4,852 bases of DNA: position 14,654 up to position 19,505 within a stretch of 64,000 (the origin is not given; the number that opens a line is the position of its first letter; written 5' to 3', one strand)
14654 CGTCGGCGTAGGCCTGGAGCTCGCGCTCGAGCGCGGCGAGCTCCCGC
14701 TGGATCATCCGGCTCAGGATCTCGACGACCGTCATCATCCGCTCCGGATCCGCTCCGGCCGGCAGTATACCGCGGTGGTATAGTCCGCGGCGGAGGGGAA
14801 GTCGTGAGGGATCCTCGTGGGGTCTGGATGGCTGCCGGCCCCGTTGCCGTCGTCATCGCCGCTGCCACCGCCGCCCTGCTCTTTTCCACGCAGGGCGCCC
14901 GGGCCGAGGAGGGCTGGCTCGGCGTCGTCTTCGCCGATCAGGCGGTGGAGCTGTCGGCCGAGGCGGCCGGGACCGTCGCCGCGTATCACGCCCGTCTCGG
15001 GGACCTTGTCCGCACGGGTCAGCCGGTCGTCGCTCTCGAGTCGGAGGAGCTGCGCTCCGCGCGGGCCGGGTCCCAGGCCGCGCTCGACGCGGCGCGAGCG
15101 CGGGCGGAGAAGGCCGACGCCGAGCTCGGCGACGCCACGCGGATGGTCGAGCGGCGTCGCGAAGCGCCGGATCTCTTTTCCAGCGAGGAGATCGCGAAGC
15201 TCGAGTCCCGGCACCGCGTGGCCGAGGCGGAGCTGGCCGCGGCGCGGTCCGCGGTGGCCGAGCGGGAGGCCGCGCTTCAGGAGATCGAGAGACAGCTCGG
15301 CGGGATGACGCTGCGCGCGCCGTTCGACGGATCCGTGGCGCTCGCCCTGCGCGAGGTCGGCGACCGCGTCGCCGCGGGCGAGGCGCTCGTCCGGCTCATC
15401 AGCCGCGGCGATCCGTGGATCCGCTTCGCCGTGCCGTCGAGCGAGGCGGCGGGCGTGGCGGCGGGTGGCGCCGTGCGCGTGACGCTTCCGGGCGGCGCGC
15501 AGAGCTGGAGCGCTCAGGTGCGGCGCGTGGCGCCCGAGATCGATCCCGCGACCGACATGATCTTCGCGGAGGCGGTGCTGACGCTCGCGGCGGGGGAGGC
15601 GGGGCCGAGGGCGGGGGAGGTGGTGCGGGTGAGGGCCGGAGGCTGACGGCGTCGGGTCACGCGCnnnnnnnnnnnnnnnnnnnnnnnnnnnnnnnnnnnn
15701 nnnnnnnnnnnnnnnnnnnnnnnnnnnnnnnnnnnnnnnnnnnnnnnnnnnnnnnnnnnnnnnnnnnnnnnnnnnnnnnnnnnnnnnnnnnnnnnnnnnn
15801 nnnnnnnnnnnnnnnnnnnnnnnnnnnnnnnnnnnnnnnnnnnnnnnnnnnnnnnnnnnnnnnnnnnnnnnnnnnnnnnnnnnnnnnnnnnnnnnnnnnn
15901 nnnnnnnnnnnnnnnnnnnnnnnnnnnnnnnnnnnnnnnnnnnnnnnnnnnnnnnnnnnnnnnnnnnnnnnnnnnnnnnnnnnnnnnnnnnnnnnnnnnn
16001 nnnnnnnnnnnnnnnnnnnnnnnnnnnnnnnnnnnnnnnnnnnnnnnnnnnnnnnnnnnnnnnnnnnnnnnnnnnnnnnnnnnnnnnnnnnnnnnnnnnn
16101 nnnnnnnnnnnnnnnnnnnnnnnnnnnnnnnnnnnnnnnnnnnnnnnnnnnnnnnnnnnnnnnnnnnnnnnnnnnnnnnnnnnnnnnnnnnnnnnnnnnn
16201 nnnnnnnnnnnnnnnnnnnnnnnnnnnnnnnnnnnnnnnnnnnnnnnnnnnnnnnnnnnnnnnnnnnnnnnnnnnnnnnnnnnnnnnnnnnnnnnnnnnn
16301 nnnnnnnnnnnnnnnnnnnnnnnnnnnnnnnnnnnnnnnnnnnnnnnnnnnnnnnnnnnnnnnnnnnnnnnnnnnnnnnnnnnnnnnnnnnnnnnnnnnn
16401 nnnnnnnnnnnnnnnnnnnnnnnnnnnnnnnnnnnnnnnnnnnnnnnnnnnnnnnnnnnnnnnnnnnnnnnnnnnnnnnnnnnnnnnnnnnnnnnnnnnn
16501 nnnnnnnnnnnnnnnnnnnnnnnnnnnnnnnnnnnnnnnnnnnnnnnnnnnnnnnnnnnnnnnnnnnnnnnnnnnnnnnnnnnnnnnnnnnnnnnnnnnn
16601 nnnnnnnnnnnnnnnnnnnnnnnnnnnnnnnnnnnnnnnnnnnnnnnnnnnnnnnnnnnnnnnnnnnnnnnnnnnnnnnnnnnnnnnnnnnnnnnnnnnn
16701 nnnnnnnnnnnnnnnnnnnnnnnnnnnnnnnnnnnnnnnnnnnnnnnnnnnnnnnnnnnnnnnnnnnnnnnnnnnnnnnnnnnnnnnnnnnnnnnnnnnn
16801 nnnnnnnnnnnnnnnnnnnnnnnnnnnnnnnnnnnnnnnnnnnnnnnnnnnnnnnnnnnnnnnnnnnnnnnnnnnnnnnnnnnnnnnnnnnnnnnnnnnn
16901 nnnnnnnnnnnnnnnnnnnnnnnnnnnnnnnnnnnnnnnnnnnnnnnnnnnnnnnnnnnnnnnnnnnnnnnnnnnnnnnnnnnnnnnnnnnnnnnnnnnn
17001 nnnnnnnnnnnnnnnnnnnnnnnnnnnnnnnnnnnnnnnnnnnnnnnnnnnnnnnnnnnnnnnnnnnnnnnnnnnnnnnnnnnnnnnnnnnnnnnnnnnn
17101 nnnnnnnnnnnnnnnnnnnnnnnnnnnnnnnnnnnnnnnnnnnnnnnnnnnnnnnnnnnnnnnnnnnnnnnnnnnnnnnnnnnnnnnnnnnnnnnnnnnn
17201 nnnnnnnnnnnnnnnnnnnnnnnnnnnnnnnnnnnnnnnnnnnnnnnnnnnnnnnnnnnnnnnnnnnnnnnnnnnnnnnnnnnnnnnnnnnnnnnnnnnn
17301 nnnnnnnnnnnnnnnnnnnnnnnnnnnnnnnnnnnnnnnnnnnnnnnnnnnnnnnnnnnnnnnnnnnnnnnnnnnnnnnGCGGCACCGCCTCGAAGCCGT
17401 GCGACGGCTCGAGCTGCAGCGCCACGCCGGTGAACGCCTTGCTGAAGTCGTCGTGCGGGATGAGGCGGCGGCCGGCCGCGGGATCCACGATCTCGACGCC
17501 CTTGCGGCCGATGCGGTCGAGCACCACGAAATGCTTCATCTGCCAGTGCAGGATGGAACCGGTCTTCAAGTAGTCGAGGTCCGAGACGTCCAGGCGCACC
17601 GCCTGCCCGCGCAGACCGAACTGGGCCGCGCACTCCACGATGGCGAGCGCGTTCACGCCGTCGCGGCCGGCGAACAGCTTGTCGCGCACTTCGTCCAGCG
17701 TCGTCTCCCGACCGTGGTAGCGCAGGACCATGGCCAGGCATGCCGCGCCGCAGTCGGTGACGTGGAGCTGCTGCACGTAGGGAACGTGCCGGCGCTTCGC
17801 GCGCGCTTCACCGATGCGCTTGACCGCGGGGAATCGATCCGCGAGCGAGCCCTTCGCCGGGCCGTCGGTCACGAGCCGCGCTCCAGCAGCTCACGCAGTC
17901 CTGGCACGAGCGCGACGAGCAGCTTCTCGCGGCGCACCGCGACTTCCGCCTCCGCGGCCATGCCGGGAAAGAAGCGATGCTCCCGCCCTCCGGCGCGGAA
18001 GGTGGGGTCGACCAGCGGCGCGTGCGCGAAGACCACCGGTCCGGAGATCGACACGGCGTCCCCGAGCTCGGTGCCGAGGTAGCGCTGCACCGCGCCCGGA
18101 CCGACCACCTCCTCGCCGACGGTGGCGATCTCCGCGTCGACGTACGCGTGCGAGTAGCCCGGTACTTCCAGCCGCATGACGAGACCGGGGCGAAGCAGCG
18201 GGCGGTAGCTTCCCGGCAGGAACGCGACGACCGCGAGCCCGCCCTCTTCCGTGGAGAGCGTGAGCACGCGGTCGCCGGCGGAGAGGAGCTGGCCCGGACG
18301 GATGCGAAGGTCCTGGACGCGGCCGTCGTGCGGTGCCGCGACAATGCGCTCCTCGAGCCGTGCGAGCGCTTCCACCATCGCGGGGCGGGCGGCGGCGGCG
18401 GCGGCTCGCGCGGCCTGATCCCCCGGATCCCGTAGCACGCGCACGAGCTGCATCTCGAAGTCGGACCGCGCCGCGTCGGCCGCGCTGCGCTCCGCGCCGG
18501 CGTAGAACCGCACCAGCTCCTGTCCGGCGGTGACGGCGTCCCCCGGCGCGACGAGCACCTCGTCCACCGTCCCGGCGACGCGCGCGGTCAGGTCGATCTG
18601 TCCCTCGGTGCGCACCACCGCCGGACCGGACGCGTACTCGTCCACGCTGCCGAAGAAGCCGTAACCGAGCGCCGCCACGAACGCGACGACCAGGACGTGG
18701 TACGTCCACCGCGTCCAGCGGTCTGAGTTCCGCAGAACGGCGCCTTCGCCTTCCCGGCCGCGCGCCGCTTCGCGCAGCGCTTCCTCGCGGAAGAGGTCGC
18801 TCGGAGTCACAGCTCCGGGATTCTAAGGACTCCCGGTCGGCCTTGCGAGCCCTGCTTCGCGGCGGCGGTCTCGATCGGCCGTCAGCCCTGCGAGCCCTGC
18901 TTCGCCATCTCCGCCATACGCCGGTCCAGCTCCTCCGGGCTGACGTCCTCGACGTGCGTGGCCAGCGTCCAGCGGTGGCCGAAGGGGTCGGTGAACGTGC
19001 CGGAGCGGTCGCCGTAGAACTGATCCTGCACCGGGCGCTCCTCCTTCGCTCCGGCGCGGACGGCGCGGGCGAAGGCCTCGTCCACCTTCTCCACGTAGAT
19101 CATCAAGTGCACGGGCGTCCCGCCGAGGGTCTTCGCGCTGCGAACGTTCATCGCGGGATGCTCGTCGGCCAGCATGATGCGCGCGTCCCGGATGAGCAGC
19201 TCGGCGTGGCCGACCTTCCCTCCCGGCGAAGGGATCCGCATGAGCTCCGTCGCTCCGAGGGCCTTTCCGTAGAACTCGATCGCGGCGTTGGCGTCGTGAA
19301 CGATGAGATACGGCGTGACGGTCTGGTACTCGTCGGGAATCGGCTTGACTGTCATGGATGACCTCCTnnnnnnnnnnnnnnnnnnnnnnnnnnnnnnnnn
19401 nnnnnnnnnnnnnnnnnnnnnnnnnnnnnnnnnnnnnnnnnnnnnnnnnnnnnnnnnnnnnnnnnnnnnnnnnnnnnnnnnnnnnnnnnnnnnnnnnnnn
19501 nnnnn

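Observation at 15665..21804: Seven-gene minus-strand operon linking an ECF sigma factor / Ser-Thr kinase pair to a C39-peptidase ABC exporter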

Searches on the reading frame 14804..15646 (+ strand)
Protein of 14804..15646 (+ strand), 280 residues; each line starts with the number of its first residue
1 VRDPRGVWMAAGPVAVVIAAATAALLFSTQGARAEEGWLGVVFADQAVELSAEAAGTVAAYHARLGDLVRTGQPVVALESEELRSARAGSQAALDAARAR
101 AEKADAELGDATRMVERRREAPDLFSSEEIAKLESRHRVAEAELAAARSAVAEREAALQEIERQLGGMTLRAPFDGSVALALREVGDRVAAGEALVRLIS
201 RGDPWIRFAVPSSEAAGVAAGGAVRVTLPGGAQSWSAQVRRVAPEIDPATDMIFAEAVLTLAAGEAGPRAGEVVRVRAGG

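Call 4: search_protein_families(library=pfam, proteins=[window:14804-15646:+], max_evalue=0.01)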
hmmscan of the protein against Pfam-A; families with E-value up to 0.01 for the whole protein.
window:14804-15646:+ (280 aa): 4 families
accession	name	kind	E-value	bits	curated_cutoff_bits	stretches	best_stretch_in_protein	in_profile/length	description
PF16576.10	HlyD_D23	-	8.3e-16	58.3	30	1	46-250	18-192/214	Barrel-sandwich domain of CusB or HlyD membrane-fusion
PF13437.12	HlyD_3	-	4.9e-15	56.6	22.2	1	169-254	1-88/106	HlyD family secretion protein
PF00364.28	Biotin_lipoyl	-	1.1e-05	25.6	22.1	0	168-198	43-73/73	Biotin-requiring enzyme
PF10011.15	DUF2254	-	0.0018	17.6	28.8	0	35-109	201-275/368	Predicted membrane protein (DUF2254)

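Call 5: search_protein_families(library=ncbifam, proteins=[window:14804-15646:+], max_evalue=0.01)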
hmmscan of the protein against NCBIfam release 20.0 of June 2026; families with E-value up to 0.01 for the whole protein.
window:14804-15646:+ (280 aa): 21 families
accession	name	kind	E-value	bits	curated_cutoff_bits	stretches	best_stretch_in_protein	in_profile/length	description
TIGR01730.1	RND_mfp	subfamily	1.5e-29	103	94.9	1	40-277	19-243/322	efflux RND transporter periplasmic adaptor subunit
TIGR00999.1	8a0102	subfamily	1.7e-16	60.2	319.3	1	66-277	1-200/271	CzcB/NccB family metal efflux transporter periplasmic adaptor subunit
TIGR00998.1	8a0101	subfamily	8.5e-10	38.1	390.8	1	90-228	158-267/334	EmrA/EmrK family multidrug efflux transporter periplasmic adaptor subunit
NF002939.0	PRK03598.1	equivalog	1.2e-07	31.2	393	2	81-244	135-282/332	secretion protein HlyD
TIGR01348.1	PDHac_trf_long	equivalog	1.6e-07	30.2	552.1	1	45-225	39-214/587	dihydrolipoyllysine-residue acetyltransferase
NF008814.0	PRK11854.1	equivalog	2.9e-07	29.3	722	1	41-210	37-190/637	pyruvate dehydrogenase complex dihydrolipoyllysine-residue acetyltransferase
TIGR01843.1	type_I_hlyD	subfamily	4.2e-07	29.3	208.65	2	54-167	50-168/422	HlyD family type I secretion periplasmic adaptor subunit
TIGR03794.1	NHLM_micro_HlyD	equivalog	5.7e-07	28.8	156.2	1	15-157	24-168/421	NHLP bacteriocin system secretion protein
NF008589.1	PRK11556.1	equivalog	3.7e-06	26.1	391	1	39-218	76-245/392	MdtA/MuxA family multidrug efflux RND transporter periplasmic adaptor subunit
NF007132.1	PRK09578.1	equivalog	5.2e-06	25.5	512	1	47-194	65-200/396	MexX/AxyX family multidrug efflux RND transporter periplasmic adaptor subunit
NF007785.0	PRK10476.1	equivalog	7.3e-06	25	376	1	142-226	183-267/347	multidrug transporter subunit MdtN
NF000272.2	OqxA_adapt_sub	exception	3.1e-05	23.1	835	1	36-200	56-211/391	multidrug efflux RND transporter periplasmic adaptor subunit OqxA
NF007850.1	PRK10559.1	equivalog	3.6e-05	23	400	1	18-246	10-226/303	p-hydroxybenzoic acid efflux pump subunit AaeA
NF008606.0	PRK11578.1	equivalog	7.4e-05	22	342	1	46-189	60-205/371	macrolide transporter subunit MacA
NF004309.0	PRK05704.1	equivalog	0.00018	21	449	0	47-157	45-160/408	2-oxoglutarate dehydrogenase complex dihydrolipoyllysine-residue succinyltransferase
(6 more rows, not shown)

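Call 81: search_protein_families(library=padloc, proteins=[window:14804-15646:+], max_evalue=0.00001)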
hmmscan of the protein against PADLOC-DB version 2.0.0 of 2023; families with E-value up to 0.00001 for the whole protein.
window:14804-15646:+ (280 aa): 0 families

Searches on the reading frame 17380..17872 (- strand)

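Call 75: search_solved_structures(query=window:17380-17872:-, max_evalue=0.00001, show_alignments=3)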
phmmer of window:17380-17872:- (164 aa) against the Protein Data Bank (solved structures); distinct sequences matched with E-value up to 0.00001: 12.
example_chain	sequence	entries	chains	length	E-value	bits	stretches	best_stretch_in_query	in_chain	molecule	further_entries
6mpz_A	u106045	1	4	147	2.9e-24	89.2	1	20-159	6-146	Double Glycine Motif Protease domain from AMS/PCAT Transporter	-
7n87_A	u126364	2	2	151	9e-16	61.6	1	26-161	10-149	ABC-type bacteriocin transporter | Peptidase C39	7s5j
8vp3_A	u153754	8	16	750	1.4e-15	61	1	26-161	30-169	ABC-type bacteriocin transporter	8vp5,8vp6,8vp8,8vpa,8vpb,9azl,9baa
4s0f_A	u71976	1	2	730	1.4e-15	60.9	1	27-161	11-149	ABC-type bacteriocin transporter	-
4ry2_A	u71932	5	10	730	1.4e-15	60.9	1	27-161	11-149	ABC-type bacteriocin transporter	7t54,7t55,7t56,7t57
6v9z_A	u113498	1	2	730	2.7e-14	56.8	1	27-161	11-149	ABC-type bacteriocin transporter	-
8vp9_A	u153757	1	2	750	1e-12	51.7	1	26-161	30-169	ABC-type bacteriocin transporter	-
8hf4_A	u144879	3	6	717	8.6e-12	48.6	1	26-160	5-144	Transport/processing ATP-binding protein ComA | Competence factor transporting ATP-binding protein/permease ComA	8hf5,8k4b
8hf6_A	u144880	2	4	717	8.6e-12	48.6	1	26-160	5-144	Competence factor transporting ATP-binding protein/permease ComA | Transport/processing ATP-binding protein ComA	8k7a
8hf7_A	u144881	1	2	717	8.6e-12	48.6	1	26-160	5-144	Competence factor transporting ATP-binding protein/permease ComA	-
3k8u_A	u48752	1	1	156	1.9e-10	44.3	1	27-160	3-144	Putative ABC transporter, ATP-binding protein ComA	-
5xe8_A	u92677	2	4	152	1e-08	38.6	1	33-160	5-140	Putative ABC transporter, ATP-binding protein ComA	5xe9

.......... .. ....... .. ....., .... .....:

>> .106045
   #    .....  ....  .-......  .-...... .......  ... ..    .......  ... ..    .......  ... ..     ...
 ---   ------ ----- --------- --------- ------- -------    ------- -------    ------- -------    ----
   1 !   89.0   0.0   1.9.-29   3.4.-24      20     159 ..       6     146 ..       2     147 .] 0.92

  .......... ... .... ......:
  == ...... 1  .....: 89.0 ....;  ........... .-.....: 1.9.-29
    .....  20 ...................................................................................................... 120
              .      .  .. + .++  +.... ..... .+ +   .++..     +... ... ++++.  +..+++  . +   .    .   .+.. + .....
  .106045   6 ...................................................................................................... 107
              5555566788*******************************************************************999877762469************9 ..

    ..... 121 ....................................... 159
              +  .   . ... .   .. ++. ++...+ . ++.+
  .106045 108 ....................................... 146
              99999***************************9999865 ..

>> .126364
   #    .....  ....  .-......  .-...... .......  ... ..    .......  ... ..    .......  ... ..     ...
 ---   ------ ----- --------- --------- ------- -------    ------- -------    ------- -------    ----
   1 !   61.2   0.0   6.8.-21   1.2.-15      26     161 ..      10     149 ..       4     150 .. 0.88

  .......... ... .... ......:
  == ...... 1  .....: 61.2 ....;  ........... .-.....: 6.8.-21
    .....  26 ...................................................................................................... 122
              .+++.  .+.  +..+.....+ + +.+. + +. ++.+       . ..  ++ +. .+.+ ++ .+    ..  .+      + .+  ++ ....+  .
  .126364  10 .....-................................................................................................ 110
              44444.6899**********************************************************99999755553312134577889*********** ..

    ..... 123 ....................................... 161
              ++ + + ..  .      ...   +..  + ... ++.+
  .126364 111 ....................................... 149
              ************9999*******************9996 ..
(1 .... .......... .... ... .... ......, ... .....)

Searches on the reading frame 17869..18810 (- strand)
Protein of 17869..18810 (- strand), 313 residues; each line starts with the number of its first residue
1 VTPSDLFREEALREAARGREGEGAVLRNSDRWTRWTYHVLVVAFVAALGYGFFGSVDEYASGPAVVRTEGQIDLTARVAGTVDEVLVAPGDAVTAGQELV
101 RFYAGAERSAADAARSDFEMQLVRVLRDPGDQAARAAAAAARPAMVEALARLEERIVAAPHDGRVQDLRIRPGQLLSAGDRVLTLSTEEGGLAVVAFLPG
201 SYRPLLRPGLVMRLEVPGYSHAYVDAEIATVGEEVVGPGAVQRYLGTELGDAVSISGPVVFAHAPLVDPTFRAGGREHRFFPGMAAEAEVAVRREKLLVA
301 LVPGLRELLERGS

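Call 4: search_protein_families(library=pfam, proteins=[window:17869-18810:-], max_evalue=0.01)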
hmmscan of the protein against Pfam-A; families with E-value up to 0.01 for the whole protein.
window:17869-18810:- (313 aa): 5 families
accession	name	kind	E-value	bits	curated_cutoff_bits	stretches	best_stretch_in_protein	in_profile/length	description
PF13437.12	HlyD_3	-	1.2e-13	52.2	22.2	1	157-235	2-80/106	HlyD family secretion protein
PF16576.10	HlyD_D23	-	1.7e-07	31.2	30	1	71-235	19-188/214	Barrel-sandwich domain of CusB or HlyD membrane-fusion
PF00364.28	Biotin_lipoyl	-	1.2e-06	28.6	22.1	1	72-101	43-72/73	Biotin-requiring enzyme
PF13533.13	Biotin_lipoyl_2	-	0.00075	19.7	29.8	0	74-97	3-26/32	Biotin-lipoyl like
PF16450.11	Prot_ATP_ID_OB_C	-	0.0047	17.2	23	0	63-94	12-43/56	Proteasomal ATPase OB C-terminal domain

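Call 5: search_protein_families(library=ncbifam, proteins=[window:17869-18810:-], max_evalue=0.01)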
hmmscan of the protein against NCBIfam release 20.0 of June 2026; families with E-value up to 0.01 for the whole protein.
window:17869-18810:- (313 aa): 20 families
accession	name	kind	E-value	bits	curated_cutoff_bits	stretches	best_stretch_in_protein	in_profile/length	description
TIGR01730.1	RND_mfp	subfamily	1.6e-15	56.9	94.9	2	132-216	112-195/322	efflux RND transporter periplasmic adaptor subunit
TIGR01843.1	type_I_hlyD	subfamily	1.9e-12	46.9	208.65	2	32-121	3-93/422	HlyD family type I secretion periplasmic adaptor subunit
TIGR00998.1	8a0101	subfamily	4.3e-10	39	390.8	2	39-111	8-82/334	EmrA/EmrK family multidrug efflux transporter periplasmic adaptor subunit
TIGR03794.1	NHLM_micro_HlyD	equivalog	4.5e-10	39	156.2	2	39-101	25-88/421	NHLP bacteriocin system secretion protein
NF007785.0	PRK10476.1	equivalog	8.2e-08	31.4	376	1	131-189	184-243/347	multidrug transporter subunit MdtN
NF005117.0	PRK06549.1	equivalog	1.7e-07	31.9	159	1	109-185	59-129/130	acetyl-CoA carboxylase biotin carboxyl carrier protein subunit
NF002939.0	PRK03598.1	equivalog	3e-06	26.6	393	0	71-119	44-92/332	secretion protein HlyD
NF005457.0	PRK07051.1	equivalog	0.00025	21.2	87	0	73-101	49-77/80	acetyl-CoA carboxylase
TIGR01348.1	PDHac_trf_long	equivalog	0.00026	19.7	552.1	1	72-160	198-288/587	dihydrolipoyllysine-residue acetyltransferase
NF004173.0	PRK05641.1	equivalog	0.00053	20.6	199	0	133-185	63-115/153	putative acetyl-CoA carboxylase biotin carboxyl carrier protein subunit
NF004547.1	PRK05889.1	equivalog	0.00063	19.9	75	0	73-97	41-65/71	biotin/lipoyl-binding carrier protein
TIGR02712.1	urea_carbox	equivalog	0.0011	16.7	1303.85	0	144-185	1161-1200/1201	urea carboxylase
NF008814.0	PRK11854.1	equivalog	0.0012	17.3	722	1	74-130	252-308/637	pyruvate dehydrogenase complex dihydrolipoyllysine-residue acetyltransferase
TIGR02971.1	heterocyst_DevB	subfamily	0.0033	16.9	129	0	82-124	27-70/327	ABC exporter membrane fusion protein, DevB family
NF004309.0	PRK05704.1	equivalog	0.0041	16.5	449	1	72-165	46-142/408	2-oxoglutarate dehydrogenase complex dihydrolipoyllysine-residue succinyltransferase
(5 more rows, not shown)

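Call 81: search_protein_families(library=padloc, proteins=[window:17869-18810:-], max_evalue=0.00001)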
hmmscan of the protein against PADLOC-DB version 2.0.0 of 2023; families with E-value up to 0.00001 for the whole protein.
window:17869-18810:- (313 aa): 0 families

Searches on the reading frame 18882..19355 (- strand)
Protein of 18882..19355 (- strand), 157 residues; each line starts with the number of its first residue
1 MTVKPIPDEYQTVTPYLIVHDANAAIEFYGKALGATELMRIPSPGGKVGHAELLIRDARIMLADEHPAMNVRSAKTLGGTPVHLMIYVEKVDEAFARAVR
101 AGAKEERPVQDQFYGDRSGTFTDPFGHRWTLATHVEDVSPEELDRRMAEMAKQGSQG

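Call 4: search_protein_families(library=pfam, proteins=[window:18882-19355:-], max_evalue=0.01)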
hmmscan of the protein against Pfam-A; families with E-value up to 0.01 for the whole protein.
window:18882-19355:- (157 aa): 5 families
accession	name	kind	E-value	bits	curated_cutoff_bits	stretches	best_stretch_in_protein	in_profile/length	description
PF00903.31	Glyoxalase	-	1.1e-18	68.2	20.6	1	17-130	7-120/121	Glyoxalase/Bleomycin resistance protein/Dioxygenase superfamily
PF18029.7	Glyoxalase_6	-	6.7e-11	43.2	23.6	1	19-131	6-105/106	Glyoxalase-like domain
PF13669.12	Glyoxalase_4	-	3.5e-05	24.5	27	1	17-113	5-102/109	Glyoxalase/Bleomycin resistance protein/Dioxygenase superfamily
PF22650.2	At5g48480-like_C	-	0.00063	20.5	27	1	88-130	6-48/50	Glyoxalase At5g48480-like C-terminal domain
PF22656.2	At5g48480-like_N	-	0.0035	17.5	27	1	21-55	8-42/59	Glyoxalase At5g48480-like, N-terminal domain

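Call 5: search_protein_families(library=ncbifam, proteins=[window:18882-19355:-], max_evalue=0.01)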
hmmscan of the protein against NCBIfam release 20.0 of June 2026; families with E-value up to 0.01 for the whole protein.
window:18882-19355:- (157 aa): 1 family
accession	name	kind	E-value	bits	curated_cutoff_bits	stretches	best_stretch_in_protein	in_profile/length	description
NF007537.0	PRK10148.1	equivalog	0.0002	21.8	122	0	46-132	57-139/147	VOC family metalloprotein YjdN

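Call 81: search_protein_families(library=padloc, proteins=[window:18882-19355:-], max_evalue=0.00001)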
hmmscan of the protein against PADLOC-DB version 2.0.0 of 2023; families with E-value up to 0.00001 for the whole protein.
window:18882-19355:- (157 aa): 0 families
